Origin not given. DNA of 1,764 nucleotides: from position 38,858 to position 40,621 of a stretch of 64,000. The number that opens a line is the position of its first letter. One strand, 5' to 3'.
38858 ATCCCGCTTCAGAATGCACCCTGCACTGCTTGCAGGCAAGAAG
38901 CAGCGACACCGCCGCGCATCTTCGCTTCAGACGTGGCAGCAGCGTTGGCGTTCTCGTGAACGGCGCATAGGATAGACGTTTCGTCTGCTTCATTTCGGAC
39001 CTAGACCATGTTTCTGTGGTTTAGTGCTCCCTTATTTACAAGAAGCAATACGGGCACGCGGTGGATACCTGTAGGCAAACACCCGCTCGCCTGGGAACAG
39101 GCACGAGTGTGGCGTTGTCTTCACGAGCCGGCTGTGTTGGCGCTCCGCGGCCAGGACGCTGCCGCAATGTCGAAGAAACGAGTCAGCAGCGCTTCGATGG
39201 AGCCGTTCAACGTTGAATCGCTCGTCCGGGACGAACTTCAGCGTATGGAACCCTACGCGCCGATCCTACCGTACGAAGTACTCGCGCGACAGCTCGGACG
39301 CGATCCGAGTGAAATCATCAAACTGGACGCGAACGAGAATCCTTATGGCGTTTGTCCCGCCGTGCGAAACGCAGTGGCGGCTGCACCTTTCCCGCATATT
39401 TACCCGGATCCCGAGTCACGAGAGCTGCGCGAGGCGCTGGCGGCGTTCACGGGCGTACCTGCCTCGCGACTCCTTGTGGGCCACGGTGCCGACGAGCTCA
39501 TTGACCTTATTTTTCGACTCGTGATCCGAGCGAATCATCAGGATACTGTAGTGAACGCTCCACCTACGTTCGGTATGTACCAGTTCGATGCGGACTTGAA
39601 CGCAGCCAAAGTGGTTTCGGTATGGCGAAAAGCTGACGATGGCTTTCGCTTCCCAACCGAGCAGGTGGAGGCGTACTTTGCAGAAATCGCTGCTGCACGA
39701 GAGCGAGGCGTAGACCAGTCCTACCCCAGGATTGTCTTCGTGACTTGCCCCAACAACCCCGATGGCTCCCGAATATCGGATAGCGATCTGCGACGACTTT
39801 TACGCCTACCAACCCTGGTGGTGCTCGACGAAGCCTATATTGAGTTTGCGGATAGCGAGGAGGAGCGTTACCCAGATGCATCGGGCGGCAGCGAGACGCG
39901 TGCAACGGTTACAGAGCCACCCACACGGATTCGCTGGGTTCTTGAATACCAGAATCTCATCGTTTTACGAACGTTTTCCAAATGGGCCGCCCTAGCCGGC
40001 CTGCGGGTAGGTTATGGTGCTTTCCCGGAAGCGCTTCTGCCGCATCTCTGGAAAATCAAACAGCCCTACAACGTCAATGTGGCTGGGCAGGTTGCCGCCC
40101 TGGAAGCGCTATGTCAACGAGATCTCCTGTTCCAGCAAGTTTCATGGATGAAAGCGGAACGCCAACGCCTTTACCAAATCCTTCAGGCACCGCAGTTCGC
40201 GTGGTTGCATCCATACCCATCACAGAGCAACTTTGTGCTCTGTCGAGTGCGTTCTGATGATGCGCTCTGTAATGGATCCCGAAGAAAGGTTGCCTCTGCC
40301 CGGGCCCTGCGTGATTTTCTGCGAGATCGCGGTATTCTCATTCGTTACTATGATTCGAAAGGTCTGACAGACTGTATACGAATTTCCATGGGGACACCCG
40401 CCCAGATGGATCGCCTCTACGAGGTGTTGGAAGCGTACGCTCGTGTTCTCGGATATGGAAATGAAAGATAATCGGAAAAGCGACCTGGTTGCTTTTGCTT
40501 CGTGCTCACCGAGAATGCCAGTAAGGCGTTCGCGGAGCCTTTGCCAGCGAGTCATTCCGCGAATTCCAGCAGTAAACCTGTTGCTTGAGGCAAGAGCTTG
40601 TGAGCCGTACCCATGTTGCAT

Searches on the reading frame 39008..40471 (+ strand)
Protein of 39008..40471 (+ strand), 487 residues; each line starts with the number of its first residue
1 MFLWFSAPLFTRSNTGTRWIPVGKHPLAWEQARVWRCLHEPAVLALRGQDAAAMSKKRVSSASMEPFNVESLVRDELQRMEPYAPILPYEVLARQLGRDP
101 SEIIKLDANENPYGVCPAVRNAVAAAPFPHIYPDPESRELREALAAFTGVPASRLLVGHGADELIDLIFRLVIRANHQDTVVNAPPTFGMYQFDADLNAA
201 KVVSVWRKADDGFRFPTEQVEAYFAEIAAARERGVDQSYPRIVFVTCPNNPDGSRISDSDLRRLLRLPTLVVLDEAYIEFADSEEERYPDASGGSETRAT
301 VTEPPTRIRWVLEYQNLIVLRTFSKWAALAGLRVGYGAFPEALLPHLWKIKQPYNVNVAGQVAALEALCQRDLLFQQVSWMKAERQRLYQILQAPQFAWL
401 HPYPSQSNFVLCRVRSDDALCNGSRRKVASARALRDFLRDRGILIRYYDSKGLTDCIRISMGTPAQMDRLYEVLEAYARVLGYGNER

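Call 62: search_protein_families(library=pfam, proteins=[window:39008-40471:+], max_evalue=0.00001)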
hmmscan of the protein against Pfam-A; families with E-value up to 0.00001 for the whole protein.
window:39008-40471:+ (487 aa): 1 family
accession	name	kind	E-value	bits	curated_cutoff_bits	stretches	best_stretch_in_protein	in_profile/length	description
PF00155.27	Aminotran_1_2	-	3.5e-51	174.9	19.7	1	102-473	2-360/361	Aminotransferase class I and II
